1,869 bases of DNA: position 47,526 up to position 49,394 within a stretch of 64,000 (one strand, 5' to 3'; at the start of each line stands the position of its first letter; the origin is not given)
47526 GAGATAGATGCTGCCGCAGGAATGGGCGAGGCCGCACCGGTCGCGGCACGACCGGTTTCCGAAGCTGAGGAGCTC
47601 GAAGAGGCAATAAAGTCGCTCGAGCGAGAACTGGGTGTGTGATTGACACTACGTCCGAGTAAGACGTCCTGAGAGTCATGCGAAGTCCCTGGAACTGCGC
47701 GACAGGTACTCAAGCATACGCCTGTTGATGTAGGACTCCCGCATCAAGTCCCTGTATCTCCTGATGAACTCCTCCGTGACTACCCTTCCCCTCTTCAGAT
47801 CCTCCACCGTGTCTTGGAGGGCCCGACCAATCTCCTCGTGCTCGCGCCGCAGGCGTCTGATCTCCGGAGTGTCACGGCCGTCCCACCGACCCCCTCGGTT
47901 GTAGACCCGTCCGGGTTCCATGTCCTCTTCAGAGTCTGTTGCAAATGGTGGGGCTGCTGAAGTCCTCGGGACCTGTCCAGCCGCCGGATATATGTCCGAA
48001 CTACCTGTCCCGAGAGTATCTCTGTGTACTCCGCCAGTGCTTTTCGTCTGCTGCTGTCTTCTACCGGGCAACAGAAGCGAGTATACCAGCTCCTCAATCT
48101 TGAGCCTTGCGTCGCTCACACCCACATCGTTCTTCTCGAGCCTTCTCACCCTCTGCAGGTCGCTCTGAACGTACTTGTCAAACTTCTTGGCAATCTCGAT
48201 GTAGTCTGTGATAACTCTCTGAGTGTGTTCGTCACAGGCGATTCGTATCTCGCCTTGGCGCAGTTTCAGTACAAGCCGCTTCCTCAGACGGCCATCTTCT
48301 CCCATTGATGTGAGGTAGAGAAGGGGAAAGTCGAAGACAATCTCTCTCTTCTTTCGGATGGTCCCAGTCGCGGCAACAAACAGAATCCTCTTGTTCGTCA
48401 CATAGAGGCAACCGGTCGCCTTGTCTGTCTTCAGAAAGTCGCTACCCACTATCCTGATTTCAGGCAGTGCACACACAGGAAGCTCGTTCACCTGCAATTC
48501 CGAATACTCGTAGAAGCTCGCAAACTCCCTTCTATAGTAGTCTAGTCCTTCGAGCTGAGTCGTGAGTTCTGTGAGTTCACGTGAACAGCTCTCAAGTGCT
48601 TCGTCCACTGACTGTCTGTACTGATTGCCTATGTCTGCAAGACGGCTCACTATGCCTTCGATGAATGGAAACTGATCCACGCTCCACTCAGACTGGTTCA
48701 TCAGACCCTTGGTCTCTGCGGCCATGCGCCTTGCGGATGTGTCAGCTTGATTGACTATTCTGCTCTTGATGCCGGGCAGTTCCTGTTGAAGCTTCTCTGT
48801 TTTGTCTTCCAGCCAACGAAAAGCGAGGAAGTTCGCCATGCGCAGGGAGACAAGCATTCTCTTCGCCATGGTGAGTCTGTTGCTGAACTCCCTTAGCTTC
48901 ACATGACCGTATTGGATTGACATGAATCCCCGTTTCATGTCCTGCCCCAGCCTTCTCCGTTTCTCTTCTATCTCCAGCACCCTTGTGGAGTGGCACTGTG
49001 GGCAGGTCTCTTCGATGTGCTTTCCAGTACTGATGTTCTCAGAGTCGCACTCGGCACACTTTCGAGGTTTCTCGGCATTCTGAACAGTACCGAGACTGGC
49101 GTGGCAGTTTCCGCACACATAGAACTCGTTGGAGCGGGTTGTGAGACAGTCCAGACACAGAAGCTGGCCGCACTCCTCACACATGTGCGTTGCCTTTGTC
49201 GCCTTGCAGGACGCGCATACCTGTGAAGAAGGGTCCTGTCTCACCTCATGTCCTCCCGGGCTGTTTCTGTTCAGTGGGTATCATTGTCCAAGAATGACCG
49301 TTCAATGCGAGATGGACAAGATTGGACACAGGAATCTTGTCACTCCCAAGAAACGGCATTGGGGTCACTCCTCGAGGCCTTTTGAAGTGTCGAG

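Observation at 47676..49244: UEV-less Vps23 analogue? B-box-like zinc finger, zinc ribbon, coiled-coil stalk, GLUE-like PH/GRAM domain and steadiness-box-like C-terminus next to ESCRT-III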

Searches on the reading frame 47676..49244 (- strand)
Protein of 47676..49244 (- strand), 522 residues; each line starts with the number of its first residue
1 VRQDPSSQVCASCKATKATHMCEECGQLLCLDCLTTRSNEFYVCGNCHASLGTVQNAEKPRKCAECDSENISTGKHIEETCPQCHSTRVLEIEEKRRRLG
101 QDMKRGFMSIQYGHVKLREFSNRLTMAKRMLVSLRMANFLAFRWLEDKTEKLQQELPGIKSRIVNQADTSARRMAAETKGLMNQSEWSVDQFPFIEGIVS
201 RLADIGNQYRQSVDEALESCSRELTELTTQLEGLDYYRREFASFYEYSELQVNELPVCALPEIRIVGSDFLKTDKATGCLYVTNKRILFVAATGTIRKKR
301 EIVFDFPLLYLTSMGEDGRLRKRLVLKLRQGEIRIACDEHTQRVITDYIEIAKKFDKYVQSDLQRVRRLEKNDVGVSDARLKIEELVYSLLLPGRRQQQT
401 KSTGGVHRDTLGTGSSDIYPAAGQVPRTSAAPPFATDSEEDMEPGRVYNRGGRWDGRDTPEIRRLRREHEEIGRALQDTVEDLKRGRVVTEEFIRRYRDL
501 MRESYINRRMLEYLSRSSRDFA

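Call 3: search_protein_families(library=pfam, proteins=[window:47676-49244:-], max_evalue=1)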
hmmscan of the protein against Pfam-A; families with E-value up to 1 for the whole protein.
window:47676-49244:- (522 aa): 7 families
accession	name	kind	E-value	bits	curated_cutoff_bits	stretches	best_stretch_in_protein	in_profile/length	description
PF00643.29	zf-B_box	-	0.00099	19.7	24.1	1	7-35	3-31/42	B-box zinc finger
PF14470.12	bPH_3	-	0.0083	17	23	1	274-347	19-91/95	Bacterial PH domain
PF22586.1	ANCHR-like_BBOX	-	0.011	16.2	27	1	9-36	1-27/39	ANCHR-like B-box zinc-binding domain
PF01412.23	ArfGap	-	0.037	14.5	28.7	1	1-34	7-40/117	Putative GTPase activating protein for Arf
PF12773.13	DZR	-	0.16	12.6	27.3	0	30-84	1-44/45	Double zinc ribbon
PF09454.15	Vps23_core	-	0.17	12.3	26.8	1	479-511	30-62/64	Vps23 core domain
PF06785.16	UPF0242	-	0.3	11.6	33.5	0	461-502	112-153/194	Uncharacterised protein family (UPF0242) N-terminus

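Call 4: search_protein_families(library=ncbifam, proteins=[window:47676-49244:-], max_evalue=1)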
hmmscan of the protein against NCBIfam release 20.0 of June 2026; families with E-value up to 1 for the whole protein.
window:47676-49244:- (522 aa): 0 families

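Call 5: find_homologous_proteins(query=window:47676-49244:-, max_evalue=0.001)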
Query window:47676-49244:- (522 aa): 166 proteins with E <= 0.001 among 8000 candidates; the best 120 are listed.
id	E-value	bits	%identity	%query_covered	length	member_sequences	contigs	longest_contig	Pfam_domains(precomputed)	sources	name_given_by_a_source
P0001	0.0e+0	1180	100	100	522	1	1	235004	-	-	-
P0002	4.4e-180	618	53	99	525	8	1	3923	PF12773.14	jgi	-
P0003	4.9e-178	611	52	100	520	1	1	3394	-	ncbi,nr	ncbi:hypothetical protein EU546_07425 [Candidatus Thorarchaeota archaeon]|nr:MAG: hypothetical prote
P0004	1.2e-177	610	53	99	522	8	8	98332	-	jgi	-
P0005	2.1e-177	609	53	100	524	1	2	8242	-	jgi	jgi:hypothetical protein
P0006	2.8e-175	602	52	100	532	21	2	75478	-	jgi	jgi:hypothetical protein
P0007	4.0e-175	602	53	98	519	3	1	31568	-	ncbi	ncbi:MAG: hypothetical protein QXS20_06605 [Candidatus Thorarchaeota archaeon]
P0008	6.6e-174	597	52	100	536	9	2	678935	-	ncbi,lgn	-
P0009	8.6e-174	597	51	98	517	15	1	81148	-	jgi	-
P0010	1.1e-173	597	51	100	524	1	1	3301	-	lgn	-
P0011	2.1e-173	596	52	100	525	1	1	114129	-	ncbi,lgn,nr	ncbi:MAG: hypothetical protein JW779_12760 [Candidatus Thorarchaeota archaeon]|nr:hypothetical prote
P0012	6.4e-173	594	52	96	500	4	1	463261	-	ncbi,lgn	-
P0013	7.2e-173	594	51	100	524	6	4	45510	-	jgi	jgi:hypothetical protein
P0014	7.7e-173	594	52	96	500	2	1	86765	-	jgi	jgi:hypothetical protein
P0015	3.0e-172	592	50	100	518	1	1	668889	-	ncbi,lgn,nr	ncbi:MAG: hypothetical protein BAJATHORv1_10428 [Candidatus Thorarchaeota archaeon]|nr:MAG: hypothet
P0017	5.1e-172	591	50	99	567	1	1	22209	PF00643.30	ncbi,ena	-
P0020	2.1e-171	589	50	100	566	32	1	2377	PF00643.30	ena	-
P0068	1.8e-164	566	52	95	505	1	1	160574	-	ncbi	-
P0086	2.0e-160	553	49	99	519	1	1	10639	PF00643.30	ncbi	ncbi:MAG: B-box zinc finger protein [Candidatus Thorarchaeota archaeon]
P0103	1.7e-155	537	47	99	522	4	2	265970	-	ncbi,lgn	ncbi:MAG: hypothetical protein R6V83_05105 [Candidatus Thorarchaeota archaeon]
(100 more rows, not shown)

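Call 12: search_protein_families(library=pfam, alignment_id=A1, max_evalue=1)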
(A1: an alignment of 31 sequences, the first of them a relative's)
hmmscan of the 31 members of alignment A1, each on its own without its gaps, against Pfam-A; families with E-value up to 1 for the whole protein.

A. member 1, P0001 (522 aa): 7 families
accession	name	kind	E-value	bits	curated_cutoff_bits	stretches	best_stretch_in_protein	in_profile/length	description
PF00643.29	zf-B_box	-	0.00099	19.7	24.1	1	7-35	3-31/42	B-box zinc finger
PF14470.12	bPH_3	-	0.0083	17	23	1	274-347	19-91/95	Bacterial PH domain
PF22586.1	ANCHR-like_BBOX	-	0.011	16.2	27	1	9-36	1-27/39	ANCHR-like B-box zinc-binding domain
PF01412.23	ArfGap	-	0.037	14.5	28.7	1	1-34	7-40/117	Putative GTPase activating protein for Arf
PF12773.13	DZR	-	0.16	12.6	27.3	0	30-84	1-44/45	Double zinc ribbon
PF09454.15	Vps23_core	-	0.17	12.3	26.8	1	479-511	30-62/64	Vps23 core domain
PF06785.16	UPF0242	-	0.3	11.6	33.5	0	461-502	112-153/194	Uncharacterised protein family (UPF0242) N-terminus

B. families by the number of members that match (of 31 scanned): 80 families (the first 25 are shown)
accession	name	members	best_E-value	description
PF14470.12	bPH_3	23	0.0015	Bacterial PH domain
PF12773.13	DZR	20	2.8e-06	Double zinc ribbon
PF00643.29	zf-B_box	16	7.9e-06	B-box zinc finger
PF02893.26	GRAM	13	0.0016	GRAM domain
PF22586.1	ANCHR-like_BBOX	7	0.0025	ANCHR-like B-box zinc-binding domain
PF11605.14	Vps36_ESCRT-II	7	0.007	Vacuolar protein sorting protein 36 Vps36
PF08965.17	Aca2_YdiL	6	0.0012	Aca2/YdiL-like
PF08271.17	Zn_Ribbon_TF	6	0.032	TFIIB zinc-binding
PF07200.18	Mod_r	6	0.079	Modifier of rudimentary (Mod(r)) protein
PF20609.3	pAdhesive_17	5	0.0034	Putative adhesive domain (group 17)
PF18551.6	TackOD1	4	0.0035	Thaumarchaeal output domain 1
PF21098.3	PH-GRAM_MTMR6-like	4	0.044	MTMR6-9, GRAM domain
PF10303.14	DUF2408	3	0.0013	Protein of unknown function (DUF2408)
PF09454.15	Vps23_core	3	0.0055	Vps23 core domain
PF04714.18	BCL_N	3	0.018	BCL7, N-terminal conserver region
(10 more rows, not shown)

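Call 13: search_solved_structures(query=A1, max_evalue=10, show_alignments=3)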
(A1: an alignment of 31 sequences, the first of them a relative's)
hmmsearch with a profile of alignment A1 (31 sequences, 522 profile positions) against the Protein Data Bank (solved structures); distinct sequences matched with E-value up to 10: 68 (the best 60 are shown).
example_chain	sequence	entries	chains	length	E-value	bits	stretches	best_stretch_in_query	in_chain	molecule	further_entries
4ap4_A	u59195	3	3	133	0.0029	19.6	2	21-66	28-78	E3 UBIQUITIN LIGASE RNF4 | E3 UBIQUITIN-PROTEIN LIGASE RNF4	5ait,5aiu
1wfk_A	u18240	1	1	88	0.01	17.8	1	17-59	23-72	zinc finger, FYVE domain containing 19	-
2xeu_A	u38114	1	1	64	0.091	14.7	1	20-54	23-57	RING FINGER PROTEIN 4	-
2p22_A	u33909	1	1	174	0.097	14.6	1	426-514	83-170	Suppressor protein STP22 of temperature-sensitive alpha-factor receptor and arginine perme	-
3ng2_A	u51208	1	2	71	0.11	14.4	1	20-54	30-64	RING finger protein 4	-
2yw8_A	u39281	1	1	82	0.12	14.3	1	3-53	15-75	RUN and FYVE domain-containing protein 1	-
7oqy_Y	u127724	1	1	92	0.12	14.3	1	21-97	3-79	DNA-directed RNA polymerase, subunit M (RpoM-2)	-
8puz_A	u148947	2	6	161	0.12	14.2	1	409-518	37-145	Tropomyosin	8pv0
4ppe_A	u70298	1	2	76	0.13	14.2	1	20-54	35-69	E3 ubiquitin-protein ligase RNF4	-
9ff9_A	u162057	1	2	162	0.13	14.1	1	409-518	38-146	Tropomyosin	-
6o5k_A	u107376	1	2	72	0.15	14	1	5-39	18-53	Transcription intermediary factor 1-beta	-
2yqm_A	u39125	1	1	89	0.15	14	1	4-53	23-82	RUN and FYVE domain-containing protein 1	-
2puy_A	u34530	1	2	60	0.17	13.8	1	7-54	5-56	PHD finger protein 21A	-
2ma6_A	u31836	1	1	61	0.27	13.1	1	5-56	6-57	E3 ubiquitin-protein ligase RNF123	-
6w9n_A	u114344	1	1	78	0.27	13.1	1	7-54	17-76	WD repeat and FYVE domain-containing protein 3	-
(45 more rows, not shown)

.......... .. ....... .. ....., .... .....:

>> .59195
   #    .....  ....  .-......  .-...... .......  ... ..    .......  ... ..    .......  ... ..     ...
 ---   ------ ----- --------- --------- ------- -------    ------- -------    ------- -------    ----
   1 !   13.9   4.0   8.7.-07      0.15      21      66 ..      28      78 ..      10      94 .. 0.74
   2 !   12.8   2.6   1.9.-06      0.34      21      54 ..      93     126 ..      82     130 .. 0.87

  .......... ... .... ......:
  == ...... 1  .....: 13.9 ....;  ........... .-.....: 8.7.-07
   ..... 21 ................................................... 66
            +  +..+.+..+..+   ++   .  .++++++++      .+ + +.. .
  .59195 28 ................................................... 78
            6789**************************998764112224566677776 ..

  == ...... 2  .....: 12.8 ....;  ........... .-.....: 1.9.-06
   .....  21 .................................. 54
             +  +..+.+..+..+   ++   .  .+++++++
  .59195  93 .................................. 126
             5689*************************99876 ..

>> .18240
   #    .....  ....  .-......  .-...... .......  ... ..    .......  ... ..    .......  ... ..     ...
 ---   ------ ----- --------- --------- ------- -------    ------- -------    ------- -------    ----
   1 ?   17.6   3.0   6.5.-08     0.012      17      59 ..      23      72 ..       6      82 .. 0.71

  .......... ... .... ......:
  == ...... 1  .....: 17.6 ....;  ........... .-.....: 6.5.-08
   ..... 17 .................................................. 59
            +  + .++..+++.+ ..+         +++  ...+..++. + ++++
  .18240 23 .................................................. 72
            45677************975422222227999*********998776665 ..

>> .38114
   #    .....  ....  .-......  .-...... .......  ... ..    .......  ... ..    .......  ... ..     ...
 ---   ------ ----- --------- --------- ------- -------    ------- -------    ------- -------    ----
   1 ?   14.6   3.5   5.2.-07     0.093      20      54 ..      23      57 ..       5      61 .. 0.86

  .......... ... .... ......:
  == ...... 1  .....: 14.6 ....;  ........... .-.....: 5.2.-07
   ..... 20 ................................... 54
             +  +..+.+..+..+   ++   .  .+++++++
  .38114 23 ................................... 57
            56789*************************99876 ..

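Call 20: find_encoding_contigs(protein=P0015, flank=8000, max_places=2)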
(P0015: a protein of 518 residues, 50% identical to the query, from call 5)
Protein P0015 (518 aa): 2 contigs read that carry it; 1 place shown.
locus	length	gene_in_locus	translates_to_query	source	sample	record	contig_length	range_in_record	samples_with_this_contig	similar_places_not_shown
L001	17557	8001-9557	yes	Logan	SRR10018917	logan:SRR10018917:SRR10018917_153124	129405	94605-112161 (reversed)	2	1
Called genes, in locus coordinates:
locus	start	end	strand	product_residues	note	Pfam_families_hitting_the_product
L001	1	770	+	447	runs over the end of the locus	PF01555:N6_N4_Mtase, PF01170:UPF0020, PF13847:Methyltransf_31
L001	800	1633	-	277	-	-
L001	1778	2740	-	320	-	PF08271:Zn_Ribbon_TF, PF00382:TFIIB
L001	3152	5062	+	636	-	PF03485:Arg_tRNA_synt_N, PF00750:tRNA-synt_1d, PF05746:DALR_1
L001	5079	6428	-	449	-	PF01523:PmbA_TldD_1st, PF19290:PmbA_TldD_2nd, PF19289:PmbA_TldD_3rd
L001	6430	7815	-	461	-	PF01523:PmbA_TldD_1st, PF19290:PmbA_TldD_2nd, PF19289:PmbA_TldD_3rd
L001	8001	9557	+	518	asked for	-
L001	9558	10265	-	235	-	PF03357:Snf7 (weak)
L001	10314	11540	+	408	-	PF00004:AAA, PF17862:AAA_lid_3, PF09336:Vps4_C (weak)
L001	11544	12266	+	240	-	PF05871:ESCRT-II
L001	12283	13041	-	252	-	PF04157:EAP30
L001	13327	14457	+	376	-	-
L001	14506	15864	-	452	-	PF01336:tRNA_anti-codon, PF00152:tRNA-synt_2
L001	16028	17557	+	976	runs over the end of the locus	PF00072:Response_reg, PF08448:PAS_4, PF00989:PAS, PF08448:PAS_4, PF13426:PAS_9, PF08447:PAS_3, PF00989:PAS, PF08448:PAS_4, +6 more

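Call 22: find_encoding_contigs(protein=P0103, flank=8000, max_places=2)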
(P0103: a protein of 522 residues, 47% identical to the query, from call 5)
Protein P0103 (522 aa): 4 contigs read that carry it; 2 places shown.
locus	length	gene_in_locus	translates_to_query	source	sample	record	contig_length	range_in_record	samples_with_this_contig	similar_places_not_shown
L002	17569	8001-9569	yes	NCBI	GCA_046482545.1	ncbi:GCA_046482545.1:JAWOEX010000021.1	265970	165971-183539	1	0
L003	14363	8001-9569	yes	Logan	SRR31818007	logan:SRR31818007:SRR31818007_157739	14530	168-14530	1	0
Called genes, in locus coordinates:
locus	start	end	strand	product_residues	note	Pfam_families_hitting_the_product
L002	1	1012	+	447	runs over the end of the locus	PF01555:N6_N4_Mtase, PF01170:UPF0020, PF13847:Methyltransf_31 (weak)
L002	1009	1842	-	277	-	-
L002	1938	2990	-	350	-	PF08271:Zn_Ribbon_TF, PF00382:TFIIB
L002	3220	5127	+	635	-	PF03485:Arg_tRNA_synt_N, PF00750:tRNA-synt_1d, PF05746:DALR_1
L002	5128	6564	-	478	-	PF01523:PmbA_TldD_1st, PF19290:PmbA_TldD_2nd (weak), PF19289:PmbA_TldD_3rd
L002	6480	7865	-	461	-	PF01523:PmbA_TldD_1st, PF19290:PmbA_TldD_2nd, PF19289:PmbA_TldD_3rd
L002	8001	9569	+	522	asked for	-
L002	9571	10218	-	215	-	PF03357:Snf7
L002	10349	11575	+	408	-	PF04212:MIT (weak), PF09336:Vps4_C (faint), PF13191:AAA_16 (faint), PF00004:AAA, PF17862:AAA_lid_3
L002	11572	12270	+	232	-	PF05871:ESCRT-II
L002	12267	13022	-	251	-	PF04157:EAP30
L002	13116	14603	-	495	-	PF01336:tRNA_anti-codon, PF00152:tRNA-synt_2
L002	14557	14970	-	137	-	PF12802:MarR_2 (weak)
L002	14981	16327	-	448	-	PF01555:N6_N4_Mtase (faint)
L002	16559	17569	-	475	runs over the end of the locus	PF00202:Aminotran_3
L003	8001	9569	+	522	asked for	-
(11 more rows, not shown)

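Call 23: find_encoding_contigs(protein=P0068, flank=8000, max_places=2)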
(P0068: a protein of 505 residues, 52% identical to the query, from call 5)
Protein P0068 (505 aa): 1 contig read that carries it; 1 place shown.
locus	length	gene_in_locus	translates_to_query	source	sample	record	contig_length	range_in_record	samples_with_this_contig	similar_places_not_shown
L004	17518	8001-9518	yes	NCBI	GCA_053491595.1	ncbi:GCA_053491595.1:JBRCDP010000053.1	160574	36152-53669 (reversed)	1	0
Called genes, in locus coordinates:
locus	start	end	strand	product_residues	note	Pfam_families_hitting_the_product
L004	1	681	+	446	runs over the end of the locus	PF01555:N6_N4_Mtase, PF01170:UPF0020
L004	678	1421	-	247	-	-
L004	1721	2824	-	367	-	PF08271:Zn_Ribbon_TF, PF00382:TFIIB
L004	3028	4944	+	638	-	PF03485:Arg_tRNA_synt_N, PF00750:tRNA-synt_1d, PF05746:DALR_1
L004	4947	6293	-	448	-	PF01523:PmbA_TldD_1st, PF19290:PmbA_TldD_2nd (weak), PF19289:PmbA_TldD_3rd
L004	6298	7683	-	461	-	PF01523:PmbA_TldD_1st, PF19290:PmbA_TldD_2nd, PF19289:PmbA_TldD_3rd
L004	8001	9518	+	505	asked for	-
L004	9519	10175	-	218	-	PF03357:Snf7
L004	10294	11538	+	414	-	PF04212:MIT (weak), PF00004:AAA, PF05496:RuvB_N (faint), PF17862:AAA_lid_3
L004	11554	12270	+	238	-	PF05871:ESCRT-II (weak)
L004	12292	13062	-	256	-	PF04157:EAP30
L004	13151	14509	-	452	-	PF01336:tRNA_anti-codon, PF00152:tRNA-synt_2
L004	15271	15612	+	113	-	-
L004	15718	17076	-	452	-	PF00202:Aminotran_3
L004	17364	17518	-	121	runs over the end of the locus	-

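Call 24: predict_structure(alignment_id=A1)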
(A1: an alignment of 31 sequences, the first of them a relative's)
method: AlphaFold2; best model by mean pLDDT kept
length: 522 residues; sequences in the alignment: 31
mean_pLDDT: 80.5   pTM: 0.55
mean pLDDT of the five models: 80.5, 76.7, 76.1, 73.2, 72.3
residues with pLDDT >= 90: 222; 70-90: 196; 50-70: 38; < 50: 66
segments of 3 or more residues with pLDDT < 50: 1-4, 396-455
pLDDT, mean of each block of 10 residues (from residue 1): 52 76 89 85 88 78 89 87 89 94 96 96 92 73 83 93 97 94 90 95 98 96 93 78 80 79 89 84 91 81 91 76 84 89 84 72 72 86 95 59 39 36 34 34 34 54 92 96 94 96 95 77 47
secondary structure, 60 per line:
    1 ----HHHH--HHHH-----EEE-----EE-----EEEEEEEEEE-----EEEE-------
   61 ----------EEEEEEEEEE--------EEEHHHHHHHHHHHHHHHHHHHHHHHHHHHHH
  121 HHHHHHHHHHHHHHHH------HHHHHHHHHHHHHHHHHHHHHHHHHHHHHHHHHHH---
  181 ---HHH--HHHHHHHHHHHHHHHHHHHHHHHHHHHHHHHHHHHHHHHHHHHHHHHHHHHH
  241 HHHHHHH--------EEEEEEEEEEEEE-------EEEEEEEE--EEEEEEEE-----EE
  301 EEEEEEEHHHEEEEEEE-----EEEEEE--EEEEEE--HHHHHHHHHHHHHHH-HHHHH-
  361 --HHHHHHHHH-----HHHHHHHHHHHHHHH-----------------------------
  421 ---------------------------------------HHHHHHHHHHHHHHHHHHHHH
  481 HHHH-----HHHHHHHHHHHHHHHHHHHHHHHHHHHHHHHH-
elements in order: H5-8 H11-14 E20-22 E35-44 E50-53 E71-80 E89-91 H92-136 H143-177 H189-247 E256-268 E276-283 E286-293 E299-307 E311-317 E323-328 E331-336 H339-353 H355-359 H363-371 H377-391 H460-484 H490-521
